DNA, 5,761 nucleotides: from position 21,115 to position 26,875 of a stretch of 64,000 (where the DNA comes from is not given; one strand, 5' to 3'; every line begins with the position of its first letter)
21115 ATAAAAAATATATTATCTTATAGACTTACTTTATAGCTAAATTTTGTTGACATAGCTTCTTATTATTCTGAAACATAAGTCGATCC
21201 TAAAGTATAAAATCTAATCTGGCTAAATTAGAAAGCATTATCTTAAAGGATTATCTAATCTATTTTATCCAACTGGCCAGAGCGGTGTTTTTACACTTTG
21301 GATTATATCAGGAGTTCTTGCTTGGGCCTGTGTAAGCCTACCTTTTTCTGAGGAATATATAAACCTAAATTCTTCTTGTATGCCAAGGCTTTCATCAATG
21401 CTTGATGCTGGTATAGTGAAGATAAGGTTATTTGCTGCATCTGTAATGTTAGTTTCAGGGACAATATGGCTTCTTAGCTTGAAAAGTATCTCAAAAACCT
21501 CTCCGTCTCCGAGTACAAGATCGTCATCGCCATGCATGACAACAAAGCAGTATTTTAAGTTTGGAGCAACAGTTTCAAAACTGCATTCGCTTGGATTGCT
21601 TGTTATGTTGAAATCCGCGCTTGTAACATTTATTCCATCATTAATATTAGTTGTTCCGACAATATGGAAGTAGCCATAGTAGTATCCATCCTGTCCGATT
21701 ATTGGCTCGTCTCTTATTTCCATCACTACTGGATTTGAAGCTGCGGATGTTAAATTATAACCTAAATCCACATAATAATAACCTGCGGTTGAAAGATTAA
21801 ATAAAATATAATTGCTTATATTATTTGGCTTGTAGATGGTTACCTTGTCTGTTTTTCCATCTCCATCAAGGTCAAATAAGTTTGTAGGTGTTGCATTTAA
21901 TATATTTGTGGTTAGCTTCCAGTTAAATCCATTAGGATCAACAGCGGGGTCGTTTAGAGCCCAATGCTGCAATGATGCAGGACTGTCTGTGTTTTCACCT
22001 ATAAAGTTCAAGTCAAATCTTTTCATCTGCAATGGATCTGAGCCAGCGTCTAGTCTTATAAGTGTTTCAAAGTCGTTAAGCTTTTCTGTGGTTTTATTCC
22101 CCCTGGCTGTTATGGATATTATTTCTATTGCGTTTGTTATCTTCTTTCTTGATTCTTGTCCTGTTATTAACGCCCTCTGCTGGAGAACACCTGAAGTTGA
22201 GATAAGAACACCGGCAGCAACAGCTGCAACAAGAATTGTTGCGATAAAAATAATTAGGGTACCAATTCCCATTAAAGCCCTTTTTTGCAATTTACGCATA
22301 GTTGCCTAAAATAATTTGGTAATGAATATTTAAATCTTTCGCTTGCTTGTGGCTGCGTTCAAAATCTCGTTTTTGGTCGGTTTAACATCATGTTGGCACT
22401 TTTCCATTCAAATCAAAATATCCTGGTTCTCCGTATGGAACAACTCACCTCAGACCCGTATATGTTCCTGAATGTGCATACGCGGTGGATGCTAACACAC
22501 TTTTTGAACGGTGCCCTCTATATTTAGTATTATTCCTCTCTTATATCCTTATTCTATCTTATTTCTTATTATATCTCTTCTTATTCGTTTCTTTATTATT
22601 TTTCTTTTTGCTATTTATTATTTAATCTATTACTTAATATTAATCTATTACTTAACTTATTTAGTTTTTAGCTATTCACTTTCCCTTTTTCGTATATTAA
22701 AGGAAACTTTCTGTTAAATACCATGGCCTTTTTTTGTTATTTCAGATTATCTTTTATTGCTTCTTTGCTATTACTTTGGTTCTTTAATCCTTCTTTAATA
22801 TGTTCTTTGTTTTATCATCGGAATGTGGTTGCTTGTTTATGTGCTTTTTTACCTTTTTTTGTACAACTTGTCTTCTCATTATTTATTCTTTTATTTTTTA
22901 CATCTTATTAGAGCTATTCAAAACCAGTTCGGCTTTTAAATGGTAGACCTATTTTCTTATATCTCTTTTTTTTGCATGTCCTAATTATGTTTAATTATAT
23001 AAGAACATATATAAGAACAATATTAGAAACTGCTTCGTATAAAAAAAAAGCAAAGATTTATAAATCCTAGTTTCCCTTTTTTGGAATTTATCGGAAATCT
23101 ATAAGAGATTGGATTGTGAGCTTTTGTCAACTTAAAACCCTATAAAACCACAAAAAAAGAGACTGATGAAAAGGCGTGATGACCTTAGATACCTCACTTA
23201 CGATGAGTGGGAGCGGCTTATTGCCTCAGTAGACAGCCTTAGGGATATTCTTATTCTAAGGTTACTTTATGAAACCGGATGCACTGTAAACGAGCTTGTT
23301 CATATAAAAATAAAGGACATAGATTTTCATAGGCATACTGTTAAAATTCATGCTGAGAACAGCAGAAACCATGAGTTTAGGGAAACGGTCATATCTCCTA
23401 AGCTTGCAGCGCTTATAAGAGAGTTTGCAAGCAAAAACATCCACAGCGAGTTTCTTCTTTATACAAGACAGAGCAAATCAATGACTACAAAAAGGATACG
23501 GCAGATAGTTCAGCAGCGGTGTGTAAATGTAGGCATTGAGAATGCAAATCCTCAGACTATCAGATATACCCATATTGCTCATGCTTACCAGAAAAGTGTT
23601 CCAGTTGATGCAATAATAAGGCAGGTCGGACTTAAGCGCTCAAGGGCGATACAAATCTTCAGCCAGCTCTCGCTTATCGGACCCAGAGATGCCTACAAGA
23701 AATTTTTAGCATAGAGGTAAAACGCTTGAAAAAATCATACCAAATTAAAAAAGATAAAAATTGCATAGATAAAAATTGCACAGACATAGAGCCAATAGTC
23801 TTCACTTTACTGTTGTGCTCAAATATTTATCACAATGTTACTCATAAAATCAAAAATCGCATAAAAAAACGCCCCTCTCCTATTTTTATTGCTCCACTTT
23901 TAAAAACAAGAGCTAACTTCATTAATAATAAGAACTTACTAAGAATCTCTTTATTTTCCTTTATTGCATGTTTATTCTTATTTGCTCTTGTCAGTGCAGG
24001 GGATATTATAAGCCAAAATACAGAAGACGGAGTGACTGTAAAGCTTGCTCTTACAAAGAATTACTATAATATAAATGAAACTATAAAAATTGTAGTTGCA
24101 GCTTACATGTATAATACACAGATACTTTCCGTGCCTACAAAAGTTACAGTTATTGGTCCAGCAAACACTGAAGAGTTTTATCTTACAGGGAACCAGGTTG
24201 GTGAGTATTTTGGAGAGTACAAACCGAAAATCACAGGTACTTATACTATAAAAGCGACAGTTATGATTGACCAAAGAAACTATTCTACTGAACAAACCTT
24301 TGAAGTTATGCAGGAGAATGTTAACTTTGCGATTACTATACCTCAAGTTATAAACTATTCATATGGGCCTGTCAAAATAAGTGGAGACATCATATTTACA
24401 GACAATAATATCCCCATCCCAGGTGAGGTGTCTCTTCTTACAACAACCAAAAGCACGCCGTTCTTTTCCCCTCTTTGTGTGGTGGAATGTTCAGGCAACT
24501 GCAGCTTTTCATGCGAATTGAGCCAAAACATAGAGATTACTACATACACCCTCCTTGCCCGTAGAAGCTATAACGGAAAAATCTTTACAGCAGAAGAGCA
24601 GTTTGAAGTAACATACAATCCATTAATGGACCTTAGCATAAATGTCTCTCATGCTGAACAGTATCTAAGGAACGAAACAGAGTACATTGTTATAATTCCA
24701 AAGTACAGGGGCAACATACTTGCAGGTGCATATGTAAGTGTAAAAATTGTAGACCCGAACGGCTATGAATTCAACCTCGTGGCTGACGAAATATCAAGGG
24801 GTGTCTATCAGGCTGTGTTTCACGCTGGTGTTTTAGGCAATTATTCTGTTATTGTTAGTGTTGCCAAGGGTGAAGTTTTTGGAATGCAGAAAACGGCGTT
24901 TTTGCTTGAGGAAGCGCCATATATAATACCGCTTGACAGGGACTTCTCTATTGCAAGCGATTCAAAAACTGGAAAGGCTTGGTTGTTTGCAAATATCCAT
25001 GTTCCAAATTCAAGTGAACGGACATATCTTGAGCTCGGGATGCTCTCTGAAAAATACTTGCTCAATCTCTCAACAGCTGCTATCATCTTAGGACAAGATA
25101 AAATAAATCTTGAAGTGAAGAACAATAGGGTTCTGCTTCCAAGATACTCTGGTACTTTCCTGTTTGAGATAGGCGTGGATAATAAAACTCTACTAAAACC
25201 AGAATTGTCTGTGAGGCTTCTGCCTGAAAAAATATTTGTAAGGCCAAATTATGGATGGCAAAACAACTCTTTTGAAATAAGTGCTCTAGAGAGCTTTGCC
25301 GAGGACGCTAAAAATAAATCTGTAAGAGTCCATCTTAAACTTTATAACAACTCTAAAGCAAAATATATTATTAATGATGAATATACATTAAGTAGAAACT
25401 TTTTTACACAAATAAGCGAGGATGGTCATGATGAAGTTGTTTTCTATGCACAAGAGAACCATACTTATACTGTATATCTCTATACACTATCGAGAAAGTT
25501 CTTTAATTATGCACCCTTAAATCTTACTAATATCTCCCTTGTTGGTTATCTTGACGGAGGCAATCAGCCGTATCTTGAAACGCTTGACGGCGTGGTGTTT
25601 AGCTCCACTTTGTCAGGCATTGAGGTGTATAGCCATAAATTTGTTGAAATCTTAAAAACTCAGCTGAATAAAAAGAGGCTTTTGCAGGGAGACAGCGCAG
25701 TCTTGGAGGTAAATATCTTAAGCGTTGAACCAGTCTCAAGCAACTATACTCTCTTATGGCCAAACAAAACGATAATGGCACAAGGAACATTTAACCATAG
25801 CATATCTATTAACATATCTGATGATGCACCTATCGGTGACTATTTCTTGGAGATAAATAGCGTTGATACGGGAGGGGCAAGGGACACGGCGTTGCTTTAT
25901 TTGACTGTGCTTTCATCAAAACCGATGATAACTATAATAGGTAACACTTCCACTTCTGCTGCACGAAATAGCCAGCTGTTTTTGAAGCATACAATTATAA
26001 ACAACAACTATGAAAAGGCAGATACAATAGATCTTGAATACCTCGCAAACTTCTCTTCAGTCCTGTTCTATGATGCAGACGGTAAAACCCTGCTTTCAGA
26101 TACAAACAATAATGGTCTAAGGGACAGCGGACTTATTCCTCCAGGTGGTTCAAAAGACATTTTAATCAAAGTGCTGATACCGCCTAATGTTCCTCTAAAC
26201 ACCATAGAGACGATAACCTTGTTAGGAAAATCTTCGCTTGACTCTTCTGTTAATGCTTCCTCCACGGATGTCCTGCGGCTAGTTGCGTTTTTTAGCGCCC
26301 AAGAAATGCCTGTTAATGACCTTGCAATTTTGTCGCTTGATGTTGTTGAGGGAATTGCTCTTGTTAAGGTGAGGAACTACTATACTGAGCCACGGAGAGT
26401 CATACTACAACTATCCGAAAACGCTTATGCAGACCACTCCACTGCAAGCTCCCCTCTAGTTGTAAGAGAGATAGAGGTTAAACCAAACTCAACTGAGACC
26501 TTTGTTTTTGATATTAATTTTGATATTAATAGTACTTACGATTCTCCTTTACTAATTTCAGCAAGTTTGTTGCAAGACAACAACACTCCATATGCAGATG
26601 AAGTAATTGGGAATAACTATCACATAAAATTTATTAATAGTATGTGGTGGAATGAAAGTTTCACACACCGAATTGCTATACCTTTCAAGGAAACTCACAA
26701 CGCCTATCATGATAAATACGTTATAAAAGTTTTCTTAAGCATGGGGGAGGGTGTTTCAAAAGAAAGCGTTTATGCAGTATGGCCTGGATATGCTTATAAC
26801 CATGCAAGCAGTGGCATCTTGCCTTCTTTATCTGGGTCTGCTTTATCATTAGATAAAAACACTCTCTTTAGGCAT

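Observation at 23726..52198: A 9,490-residue single-ORF surface protein, at or above the size of the largest described archaeal proteins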

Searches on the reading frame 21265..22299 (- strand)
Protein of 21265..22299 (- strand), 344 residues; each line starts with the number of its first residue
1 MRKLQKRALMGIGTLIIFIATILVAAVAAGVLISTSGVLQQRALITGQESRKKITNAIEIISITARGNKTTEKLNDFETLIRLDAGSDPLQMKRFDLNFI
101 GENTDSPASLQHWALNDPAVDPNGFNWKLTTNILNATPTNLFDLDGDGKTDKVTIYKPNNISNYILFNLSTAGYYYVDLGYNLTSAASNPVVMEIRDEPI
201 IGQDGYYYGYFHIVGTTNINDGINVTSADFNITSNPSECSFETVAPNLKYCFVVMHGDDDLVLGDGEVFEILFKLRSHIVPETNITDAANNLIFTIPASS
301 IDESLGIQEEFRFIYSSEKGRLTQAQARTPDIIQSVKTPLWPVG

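Call 9: search_protein_families(library=pfam, proteins=[window:21265-22299:-], max_evalue=0.001)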
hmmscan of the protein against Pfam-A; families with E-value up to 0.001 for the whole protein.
window:21265-22299:- (344 aa): 1 family
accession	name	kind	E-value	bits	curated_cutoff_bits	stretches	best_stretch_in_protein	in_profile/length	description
PF01917.21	Arch_flagellin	-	1.7e-22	80.9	29.5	1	10-135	3-104/162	Archaebacterial flagellin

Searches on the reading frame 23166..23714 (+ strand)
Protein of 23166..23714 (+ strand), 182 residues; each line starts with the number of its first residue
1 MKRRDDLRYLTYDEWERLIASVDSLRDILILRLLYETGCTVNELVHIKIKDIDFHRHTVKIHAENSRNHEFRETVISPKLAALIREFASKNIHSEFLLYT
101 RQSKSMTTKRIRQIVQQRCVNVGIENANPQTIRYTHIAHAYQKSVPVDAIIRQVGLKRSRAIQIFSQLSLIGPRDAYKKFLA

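Call 9: search_protein_families(library=pfam, proteins=[window:23166-23714:+], max_evalue=0.001)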
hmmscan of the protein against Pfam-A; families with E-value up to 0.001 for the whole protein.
window:23166-23714:+ (182 aa): 1 family
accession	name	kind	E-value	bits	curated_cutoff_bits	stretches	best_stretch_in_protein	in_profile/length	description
PF00589.27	Phage_integrase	-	1.9e-18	67.2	27.1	1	9-165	2-165/172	Phage integrase family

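Call 87: search_protein_families(library=ncbifam, proteins=[window:23166-23711:+], max_evalue=0.01)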
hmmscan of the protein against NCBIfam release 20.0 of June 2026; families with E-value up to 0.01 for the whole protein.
window:23166-23711:+ (182 aa): 10 families
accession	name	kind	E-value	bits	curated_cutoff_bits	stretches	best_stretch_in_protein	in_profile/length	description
NF040815.2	recomb_XerA_Arch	equivalog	3.3e-28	99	220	1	4-170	91-256/263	site-specific tyrosine recombinase/integron integrase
TIGR02225.1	recomb_XerD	equivalog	2.1e-13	50.3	329.6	1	9-168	103-274/290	site-specific tyrosine recombinase XerD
TIGR02224.1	recomb_XerC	equivalog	8.2e-13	48.4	335.15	1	20-179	123-288/295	tyrosine recombinase XerC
TIGR02249.1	integrase_gron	subfamily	2e-09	37.3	265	1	10-90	102-179/315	integron integrase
NF001399.0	PRK00283.1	subfamily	4.6e-09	35.9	279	1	21-147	130-262/300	tyrosine recombinase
NF003462.0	PRK05084.1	equivalog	4.7e-09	35.4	267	1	23-170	193-346/360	tyrosine recombinase XerS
NF002331.0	PRK01287.1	subfamily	2.1e-05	23.7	371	1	21-63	153-200/365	site-specific tyrosine recombinase XerC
NF002685.0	PRK02436.1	equivalog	6.1e-05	23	178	1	25-159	112-237/245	site-specific tyrosine recombinase XerD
NF011946.0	PRK15417.1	equivalog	0.00028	20.2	435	1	10-90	117-194/337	integron integrase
NF007370.0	PRK09870.1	subfamily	0.004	16.8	221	1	8-133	11-144/200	tyrosine-type DNA invertase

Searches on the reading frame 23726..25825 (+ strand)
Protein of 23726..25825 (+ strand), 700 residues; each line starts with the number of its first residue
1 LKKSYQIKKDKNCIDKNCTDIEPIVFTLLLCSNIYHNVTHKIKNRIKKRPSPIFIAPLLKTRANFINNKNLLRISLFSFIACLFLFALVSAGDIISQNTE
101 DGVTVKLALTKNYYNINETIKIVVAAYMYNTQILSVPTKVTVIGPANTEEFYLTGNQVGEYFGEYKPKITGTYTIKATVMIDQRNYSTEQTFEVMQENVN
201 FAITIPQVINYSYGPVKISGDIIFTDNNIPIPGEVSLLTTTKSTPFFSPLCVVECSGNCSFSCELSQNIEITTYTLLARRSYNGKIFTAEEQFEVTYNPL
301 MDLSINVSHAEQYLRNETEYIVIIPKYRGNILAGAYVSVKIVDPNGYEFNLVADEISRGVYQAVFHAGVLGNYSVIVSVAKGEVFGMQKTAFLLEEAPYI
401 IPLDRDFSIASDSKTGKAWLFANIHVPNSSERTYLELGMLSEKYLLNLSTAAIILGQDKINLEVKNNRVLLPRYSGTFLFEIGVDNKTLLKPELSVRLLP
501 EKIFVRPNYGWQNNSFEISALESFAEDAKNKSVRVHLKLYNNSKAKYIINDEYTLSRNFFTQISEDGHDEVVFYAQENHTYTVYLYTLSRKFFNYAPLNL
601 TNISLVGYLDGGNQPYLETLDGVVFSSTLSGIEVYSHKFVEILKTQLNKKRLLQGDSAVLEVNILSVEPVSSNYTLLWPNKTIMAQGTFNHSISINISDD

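Call 20: search_protein_families(library=pfam, proteins=[window:23726-25825:+], max_evalue=5)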
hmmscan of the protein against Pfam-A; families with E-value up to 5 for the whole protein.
window:23726-25825:+ (700 aa): 1 family
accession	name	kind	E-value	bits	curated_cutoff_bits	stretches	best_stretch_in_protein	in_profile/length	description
PF00630.25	Filamin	-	0.00038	21.7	26.9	2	116-178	19-81/93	Filamin/ABP280 repeat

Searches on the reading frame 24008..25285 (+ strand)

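Call 64: search_protein_families(library=pfam, proteins=[window:24008-25285:+], max_evalue=10)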
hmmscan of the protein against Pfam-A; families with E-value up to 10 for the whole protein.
window:24008-25285:+ (426 aa): 2 families
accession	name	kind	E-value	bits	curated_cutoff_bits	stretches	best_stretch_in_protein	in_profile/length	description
PF00630.25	Filamin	-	6.3e-05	24.2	26.9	2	22-84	19-81/93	Filamin/ABP280 repeat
PF06865.17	Ppnp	-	0.057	14.2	25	1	75-117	47-88/92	Pyrimidine/purine nucleoside phosphorylase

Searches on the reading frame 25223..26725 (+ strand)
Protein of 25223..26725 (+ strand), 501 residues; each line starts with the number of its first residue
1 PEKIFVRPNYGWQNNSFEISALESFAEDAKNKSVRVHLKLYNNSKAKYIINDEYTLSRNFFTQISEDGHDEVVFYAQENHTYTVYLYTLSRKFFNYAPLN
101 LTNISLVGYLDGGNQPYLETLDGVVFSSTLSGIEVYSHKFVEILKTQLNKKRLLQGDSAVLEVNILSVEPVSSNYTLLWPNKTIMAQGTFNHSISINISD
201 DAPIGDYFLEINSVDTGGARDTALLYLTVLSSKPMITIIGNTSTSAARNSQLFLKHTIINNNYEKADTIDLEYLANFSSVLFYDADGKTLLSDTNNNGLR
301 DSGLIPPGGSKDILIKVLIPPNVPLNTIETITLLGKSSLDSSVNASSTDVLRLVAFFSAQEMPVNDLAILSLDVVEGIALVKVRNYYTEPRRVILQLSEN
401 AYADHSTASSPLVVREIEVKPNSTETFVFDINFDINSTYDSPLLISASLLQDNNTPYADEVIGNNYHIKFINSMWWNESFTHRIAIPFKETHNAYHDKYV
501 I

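Call 64: search_protein_families(library=pfam, proteins=[window:25223-26725:+], max_evalue=10)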
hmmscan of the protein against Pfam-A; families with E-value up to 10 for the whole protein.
window:25223-26725:+ (501 aa): 2 families
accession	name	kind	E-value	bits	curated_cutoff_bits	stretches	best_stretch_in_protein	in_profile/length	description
PF24427.1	Ig_GP210_16th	-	0.08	13.5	27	1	224-259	4-39/84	Nuclear pore complex protein GP210, Ig-like domain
PF10525.14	Engrail_1_C_sig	-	0.18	11.4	22.5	1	184-193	12-21/31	Engrailed homeobox C-terminal signature domain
